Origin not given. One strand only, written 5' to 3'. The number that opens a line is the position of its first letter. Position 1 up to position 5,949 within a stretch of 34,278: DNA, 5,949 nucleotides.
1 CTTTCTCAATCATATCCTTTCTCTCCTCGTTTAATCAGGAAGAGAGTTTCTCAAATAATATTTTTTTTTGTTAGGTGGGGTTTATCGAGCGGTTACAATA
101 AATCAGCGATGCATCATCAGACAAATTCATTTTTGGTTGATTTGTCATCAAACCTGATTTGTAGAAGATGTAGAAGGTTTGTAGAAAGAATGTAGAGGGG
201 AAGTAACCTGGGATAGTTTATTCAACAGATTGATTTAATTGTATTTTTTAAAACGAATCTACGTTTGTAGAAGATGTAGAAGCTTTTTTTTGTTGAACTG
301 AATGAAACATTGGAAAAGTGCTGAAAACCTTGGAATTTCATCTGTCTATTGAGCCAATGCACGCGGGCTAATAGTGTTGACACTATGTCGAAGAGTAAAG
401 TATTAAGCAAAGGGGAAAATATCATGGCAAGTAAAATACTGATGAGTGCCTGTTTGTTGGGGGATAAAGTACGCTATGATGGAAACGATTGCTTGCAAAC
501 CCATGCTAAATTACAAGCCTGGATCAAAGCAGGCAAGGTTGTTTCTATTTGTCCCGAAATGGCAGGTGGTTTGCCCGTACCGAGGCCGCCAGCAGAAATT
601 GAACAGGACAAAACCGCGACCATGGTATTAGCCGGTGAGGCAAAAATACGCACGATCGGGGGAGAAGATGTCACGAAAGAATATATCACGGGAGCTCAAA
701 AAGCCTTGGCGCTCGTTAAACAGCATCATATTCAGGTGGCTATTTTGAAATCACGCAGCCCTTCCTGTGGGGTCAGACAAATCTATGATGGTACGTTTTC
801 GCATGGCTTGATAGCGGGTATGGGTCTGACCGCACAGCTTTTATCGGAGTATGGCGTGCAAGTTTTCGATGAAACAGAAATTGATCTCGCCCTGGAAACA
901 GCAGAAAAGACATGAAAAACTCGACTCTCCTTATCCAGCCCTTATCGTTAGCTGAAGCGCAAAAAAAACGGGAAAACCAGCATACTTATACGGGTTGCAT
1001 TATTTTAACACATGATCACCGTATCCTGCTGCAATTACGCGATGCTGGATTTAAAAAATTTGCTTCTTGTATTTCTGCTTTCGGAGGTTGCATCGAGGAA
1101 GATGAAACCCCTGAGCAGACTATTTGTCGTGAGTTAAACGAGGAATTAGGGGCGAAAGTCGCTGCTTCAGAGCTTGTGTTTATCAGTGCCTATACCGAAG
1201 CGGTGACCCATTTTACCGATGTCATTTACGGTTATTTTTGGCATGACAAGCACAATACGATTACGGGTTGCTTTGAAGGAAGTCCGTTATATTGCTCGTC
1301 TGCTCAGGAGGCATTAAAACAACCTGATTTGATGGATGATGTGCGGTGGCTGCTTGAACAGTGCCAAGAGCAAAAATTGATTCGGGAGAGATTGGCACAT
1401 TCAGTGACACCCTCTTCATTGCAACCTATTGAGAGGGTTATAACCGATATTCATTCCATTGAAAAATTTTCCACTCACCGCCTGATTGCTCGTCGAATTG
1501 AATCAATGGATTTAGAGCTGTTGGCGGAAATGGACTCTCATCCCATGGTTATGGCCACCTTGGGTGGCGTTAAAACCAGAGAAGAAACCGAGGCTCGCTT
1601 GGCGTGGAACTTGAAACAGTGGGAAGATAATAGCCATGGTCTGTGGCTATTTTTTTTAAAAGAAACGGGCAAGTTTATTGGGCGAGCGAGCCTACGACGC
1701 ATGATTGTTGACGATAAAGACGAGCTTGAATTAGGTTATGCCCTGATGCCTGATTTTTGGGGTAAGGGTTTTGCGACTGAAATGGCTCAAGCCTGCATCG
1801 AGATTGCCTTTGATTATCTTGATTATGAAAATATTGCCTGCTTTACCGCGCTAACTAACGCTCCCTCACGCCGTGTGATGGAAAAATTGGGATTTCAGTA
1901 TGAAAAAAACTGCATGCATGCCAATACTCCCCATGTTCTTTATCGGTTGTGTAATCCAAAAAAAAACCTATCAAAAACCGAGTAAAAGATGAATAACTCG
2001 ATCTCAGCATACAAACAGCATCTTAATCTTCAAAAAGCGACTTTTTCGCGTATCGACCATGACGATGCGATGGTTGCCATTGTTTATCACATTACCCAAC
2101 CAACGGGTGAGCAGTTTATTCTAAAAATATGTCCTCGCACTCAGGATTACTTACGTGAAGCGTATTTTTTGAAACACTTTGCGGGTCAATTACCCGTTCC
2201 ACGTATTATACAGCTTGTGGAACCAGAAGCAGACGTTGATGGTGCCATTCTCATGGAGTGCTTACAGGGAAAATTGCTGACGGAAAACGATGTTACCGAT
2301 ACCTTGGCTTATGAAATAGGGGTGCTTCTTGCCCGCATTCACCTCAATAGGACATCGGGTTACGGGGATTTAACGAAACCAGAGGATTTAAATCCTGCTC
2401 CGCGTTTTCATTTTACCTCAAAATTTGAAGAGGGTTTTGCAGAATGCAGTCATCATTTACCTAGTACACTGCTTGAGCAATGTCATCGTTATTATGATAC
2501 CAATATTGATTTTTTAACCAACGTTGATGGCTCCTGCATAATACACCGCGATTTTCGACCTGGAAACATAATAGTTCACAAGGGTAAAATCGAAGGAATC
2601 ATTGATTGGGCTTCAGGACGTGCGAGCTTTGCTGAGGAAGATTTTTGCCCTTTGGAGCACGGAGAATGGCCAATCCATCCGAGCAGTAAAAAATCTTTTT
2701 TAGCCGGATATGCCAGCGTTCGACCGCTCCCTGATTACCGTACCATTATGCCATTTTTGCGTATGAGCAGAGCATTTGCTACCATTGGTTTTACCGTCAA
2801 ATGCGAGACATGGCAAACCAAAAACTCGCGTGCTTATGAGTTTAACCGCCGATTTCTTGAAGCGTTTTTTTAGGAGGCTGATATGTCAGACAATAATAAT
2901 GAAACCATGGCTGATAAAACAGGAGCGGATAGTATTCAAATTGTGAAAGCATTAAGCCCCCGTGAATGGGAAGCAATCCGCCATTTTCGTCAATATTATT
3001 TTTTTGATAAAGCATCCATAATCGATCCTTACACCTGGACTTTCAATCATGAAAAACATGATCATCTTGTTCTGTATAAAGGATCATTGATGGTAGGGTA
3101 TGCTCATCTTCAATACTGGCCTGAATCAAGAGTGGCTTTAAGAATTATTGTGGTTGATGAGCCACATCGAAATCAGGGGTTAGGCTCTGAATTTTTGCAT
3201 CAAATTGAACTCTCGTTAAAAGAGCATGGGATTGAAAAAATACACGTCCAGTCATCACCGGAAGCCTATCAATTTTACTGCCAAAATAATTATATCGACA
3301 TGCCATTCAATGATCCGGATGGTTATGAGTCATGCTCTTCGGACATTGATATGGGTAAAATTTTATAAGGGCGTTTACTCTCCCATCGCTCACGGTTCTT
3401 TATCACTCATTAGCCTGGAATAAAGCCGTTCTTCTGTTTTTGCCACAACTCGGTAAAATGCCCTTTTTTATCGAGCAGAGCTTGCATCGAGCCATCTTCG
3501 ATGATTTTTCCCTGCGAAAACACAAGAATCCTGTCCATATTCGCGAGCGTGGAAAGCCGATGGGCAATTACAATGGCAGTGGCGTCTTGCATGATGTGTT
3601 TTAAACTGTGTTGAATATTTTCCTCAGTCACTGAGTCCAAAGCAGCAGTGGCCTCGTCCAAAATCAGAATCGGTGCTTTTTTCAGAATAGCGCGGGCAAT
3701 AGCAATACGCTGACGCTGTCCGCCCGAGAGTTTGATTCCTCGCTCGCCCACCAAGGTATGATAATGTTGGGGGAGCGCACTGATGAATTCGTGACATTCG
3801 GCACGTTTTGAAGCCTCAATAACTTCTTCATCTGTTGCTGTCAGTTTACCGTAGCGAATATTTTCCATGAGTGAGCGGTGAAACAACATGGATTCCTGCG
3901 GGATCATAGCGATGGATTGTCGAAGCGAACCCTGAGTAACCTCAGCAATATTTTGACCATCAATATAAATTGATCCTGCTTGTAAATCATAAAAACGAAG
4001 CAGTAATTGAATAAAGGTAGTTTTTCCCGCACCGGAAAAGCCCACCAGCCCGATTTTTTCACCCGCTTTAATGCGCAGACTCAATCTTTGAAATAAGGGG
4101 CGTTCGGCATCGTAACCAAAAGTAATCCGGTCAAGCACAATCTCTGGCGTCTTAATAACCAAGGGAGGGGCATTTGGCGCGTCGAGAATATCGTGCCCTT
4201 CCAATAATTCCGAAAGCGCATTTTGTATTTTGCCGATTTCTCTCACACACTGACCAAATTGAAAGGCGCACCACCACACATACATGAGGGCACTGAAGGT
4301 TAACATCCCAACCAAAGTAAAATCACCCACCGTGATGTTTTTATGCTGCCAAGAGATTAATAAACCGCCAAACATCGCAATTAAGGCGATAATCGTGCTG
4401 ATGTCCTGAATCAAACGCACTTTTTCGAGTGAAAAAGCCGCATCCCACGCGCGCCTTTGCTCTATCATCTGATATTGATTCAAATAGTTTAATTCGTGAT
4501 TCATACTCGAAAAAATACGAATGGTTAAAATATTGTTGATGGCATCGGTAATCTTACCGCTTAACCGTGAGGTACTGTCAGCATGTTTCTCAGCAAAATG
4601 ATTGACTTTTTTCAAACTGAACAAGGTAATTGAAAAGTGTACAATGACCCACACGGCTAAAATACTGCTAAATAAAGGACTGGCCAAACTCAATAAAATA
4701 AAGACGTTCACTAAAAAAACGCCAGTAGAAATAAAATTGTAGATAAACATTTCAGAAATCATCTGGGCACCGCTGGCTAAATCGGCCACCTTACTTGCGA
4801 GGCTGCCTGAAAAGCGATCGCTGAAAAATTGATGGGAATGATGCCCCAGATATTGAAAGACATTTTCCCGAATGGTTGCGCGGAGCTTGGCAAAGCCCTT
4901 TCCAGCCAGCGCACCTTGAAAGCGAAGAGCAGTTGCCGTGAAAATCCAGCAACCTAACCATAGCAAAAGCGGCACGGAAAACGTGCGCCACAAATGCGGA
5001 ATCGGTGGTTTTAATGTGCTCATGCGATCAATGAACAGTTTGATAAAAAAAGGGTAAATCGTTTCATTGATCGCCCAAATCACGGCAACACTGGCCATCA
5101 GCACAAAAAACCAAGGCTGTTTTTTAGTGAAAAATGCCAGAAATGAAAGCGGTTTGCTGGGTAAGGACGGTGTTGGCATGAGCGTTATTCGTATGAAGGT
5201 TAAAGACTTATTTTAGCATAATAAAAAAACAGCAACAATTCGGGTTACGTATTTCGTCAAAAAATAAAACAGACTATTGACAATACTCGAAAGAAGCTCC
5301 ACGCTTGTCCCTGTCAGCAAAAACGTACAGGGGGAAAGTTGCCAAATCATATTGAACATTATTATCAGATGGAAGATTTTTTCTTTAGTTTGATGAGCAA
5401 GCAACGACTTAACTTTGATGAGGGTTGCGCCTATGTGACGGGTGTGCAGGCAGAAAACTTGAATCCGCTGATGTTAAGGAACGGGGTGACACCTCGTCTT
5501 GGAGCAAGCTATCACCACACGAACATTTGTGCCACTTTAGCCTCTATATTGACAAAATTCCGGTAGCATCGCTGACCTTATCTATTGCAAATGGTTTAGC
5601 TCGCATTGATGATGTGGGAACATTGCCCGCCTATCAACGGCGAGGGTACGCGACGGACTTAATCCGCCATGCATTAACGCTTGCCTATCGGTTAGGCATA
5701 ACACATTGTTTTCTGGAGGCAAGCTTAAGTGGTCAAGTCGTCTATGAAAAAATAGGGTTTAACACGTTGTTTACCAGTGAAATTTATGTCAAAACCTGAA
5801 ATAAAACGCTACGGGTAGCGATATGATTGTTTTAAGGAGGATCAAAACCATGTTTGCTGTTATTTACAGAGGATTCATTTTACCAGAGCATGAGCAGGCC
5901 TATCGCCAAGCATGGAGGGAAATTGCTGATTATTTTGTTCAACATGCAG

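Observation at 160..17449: Two six-copy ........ iteron clusters bracket the 17-kb cargo block, one of them abutting a DUF3987 gene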

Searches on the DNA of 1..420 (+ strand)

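Call 30: search_dna_similar(query=window:1-420:+, collection=plasmids, mode=distant, max_rows=20, max_evalue=0.01)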
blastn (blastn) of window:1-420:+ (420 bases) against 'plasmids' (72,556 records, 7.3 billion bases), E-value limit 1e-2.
No match.

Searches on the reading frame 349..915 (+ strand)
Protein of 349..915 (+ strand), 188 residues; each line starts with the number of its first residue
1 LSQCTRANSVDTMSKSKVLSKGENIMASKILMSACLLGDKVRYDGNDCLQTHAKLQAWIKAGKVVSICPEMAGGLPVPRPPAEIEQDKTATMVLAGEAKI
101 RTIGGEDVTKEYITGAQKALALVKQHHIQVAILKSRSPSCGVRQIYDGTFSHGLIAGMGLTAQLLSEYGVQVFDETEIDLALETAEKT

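Call 9: search_protein_families(library=pfam, proteins=[window:349-915:+])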
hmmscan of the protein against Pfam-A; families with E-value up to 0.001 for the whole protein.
window:349-915:+ (188 aa): 1 family
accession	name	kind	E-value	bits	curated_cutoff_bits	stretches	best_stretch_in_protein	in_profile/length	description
PF04463.17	2-thiour_desulf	-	1.7e-45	154.9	34.7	1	30-177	1-141/141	2-thiouracil desulfurase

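Call 32: find_encoding_contigs(protein=window:424-915:+, flank=10000, max_places=10)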
Protein window:424-915:+ (163 aa): 1 contig read that carries it; 1 place shown.
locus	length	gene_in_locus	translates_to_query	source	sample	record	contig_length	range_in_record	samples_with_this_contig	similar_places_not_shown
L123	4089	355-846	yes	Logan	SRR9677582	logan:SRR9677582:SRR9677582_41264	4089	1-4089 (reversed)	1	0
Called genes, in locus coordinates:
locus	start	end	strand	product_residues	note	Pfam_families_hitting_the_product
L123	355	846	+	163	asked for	PF04463:2-thiour_desulf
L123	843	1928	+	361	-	PF00293:NUDIX, PF13302:Acetyltransf_3, PF00583:Acetyltransf_1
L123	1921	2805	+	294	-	PF01636:APH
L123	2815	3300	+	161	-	PF00583:Acetyltransf_1, PF13673:Acetyltransf_10, PF13508:Acetyltransf_7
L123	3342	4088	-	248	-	?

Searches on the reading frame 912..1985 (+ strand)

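Call 9: search_protein_families(library=pfam, proteins=[window:912-1985:+])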
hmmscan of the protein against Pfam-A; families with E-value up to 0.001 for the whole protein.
window:912-1985:+ (357 aa): 5 families
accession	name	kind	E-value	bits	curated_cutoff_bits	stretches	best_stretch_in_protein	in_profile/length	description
PF13302.13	Acetyltransf_3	-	2e-32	113.2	25.4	1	190-329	1-138/138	Acetyltransferase (GNAT) domain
PF00583.31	Acetyltransf_1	-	2.1e-14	54.2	20.7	1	230-328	20-116/116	Acetyltransferase (GNAT) family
PF00293.34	NUDIX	-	3.5e-09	37.2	21.1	1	24-119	3-101/134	NUDIX domain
PF13420.13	Acetyltransf_4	-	8e-05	23.1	24.3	1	228-332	35-138/155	Acetyltransferase (GNAT) domain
PF08445.16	FR47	-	0.00017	22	22.1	1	278-334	29-83/86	FR47-like protein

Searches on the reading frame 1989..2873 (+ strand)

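Call 9: search_protein_families(library=pfam, proteins=[window:1989-2873:+])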
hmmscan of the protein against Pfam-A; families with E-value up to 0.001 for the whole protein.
window:1989-2873:+ (294 aa): 1 family
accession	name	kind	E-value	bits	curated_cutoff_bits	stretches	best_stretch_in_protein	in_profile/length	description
PF01636.29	APH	-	4e-22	79.6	23.2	1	32-220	13-207/239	Phosphotransferase enzyme family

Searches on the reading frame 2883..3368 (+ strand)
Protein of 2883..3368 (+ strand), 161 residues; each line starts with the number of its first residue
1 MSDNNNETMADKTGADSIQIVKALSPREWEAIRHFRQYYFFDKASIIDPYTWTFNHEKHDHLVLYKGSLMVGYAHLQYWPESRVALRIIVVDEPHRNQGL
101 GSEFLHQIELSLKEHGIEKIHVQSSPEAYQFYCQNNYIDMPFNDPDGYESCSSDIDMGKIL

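Call 9: search_protein_families(library=pfam, proteins=[window:2883-3368:+])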
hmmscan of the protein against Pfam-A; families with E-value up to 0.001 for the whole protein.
window:2883-3368:+ (161 aa): 3 families
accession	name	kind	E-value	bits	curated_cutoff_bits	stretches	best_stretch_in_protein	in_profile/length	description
PF00583.31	Acetyltransf_1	-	2.6e-09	37.8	20.7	1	41-132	16-111/116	Acetyltransferase (GNAT) family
PF13508.13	Acetyltransf_7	-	7.3e-09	36.3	27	1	59-137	3-82/84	Acetyltransferase (GNAT) domain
PF13673.13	Acetyltransf_10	-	5.2e-08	33.4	23.6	1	54-137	26-107/128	Acetyltransferase (GNAT) domain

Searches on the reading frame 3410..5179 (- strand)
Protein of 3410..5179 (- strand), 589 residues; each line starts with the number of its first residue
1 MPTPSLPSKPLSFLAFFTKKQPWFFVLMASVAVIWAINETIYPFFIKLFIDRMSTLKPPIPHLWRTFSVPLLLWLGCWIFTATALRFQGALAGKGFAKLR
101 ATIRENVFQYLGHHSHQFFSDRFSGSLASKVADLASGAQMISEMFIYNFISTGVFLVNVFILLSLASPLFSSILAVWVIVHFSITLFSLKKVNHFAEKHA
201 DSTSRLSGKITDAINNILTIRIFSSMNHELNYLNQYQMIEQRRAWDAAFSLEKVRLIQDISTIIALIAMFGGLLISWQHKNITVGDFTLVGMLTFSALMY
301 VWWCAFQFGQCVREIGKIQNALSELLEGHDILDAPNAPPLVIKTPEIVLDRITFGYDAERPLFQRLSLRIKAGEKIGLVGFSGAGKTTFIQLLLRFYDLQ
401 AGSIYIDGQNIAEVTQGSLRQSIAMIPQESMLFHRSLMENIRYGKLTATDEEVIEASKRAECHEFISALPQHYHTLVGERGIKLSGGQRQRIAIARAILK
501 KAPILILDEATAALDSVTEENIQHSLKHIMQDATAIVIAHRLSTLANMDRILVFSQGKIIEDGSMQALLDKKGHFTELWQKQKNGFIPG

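Call 9: search_protein_families(library=pfam, proteins=[window:3410-5179:-])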
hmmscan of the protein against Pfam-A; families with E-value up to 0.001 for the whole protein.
window:3410-5179:- (589 aa): 4 families
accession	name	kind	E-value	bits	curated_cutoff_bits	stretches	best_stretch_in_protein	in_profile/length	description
PF00005.33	ABC_tran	-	2.5e-33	116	25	1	364-512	2-137/137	ABC transporter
PF00664.28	ABC_membrane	-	1.2e-15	58.3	28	1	32-295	8-270/274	ABC transporter transmembrane region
PF02463.25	SMC_N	-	4.3e-09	36.6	40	1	428-553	135-210/220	RecF/RecN/SMC N terminal domain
PF13401.12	AAA_22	-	0.00073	20.3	27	0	378-518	10-97/130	AAA domain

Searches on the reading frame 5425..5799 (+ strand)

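Call 9: search_protein_families(library=pfam, proteins=[window:5425-5799:+])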
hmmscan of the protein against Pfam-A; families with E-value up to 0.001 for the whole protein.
window:5425-5799:+ (124 aa): 4 families
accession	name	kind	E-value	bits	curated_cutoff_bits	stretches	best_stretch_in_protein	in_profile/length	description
PF00583.31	Acetyltransf_1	-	6.3e-10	39.8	20.7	1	29-112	29-116/116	Acetyltransferase (GNAT) family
PF13508.13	Acetyltransf_7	-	6.3e-08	33.3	27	1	40-113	8-83/84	Acetyltransferase (GNAT) domain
PF13673.13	Acetyltransf_10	-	4e-06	27.3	23.6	1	33-120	29-114/128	Acetyltransferase (GNAT) domain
PF13527.13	Acetyltransf_9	-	7.2e-05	23.2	25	1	59-113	73-125/127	Acetyltransferase (GNAT) domain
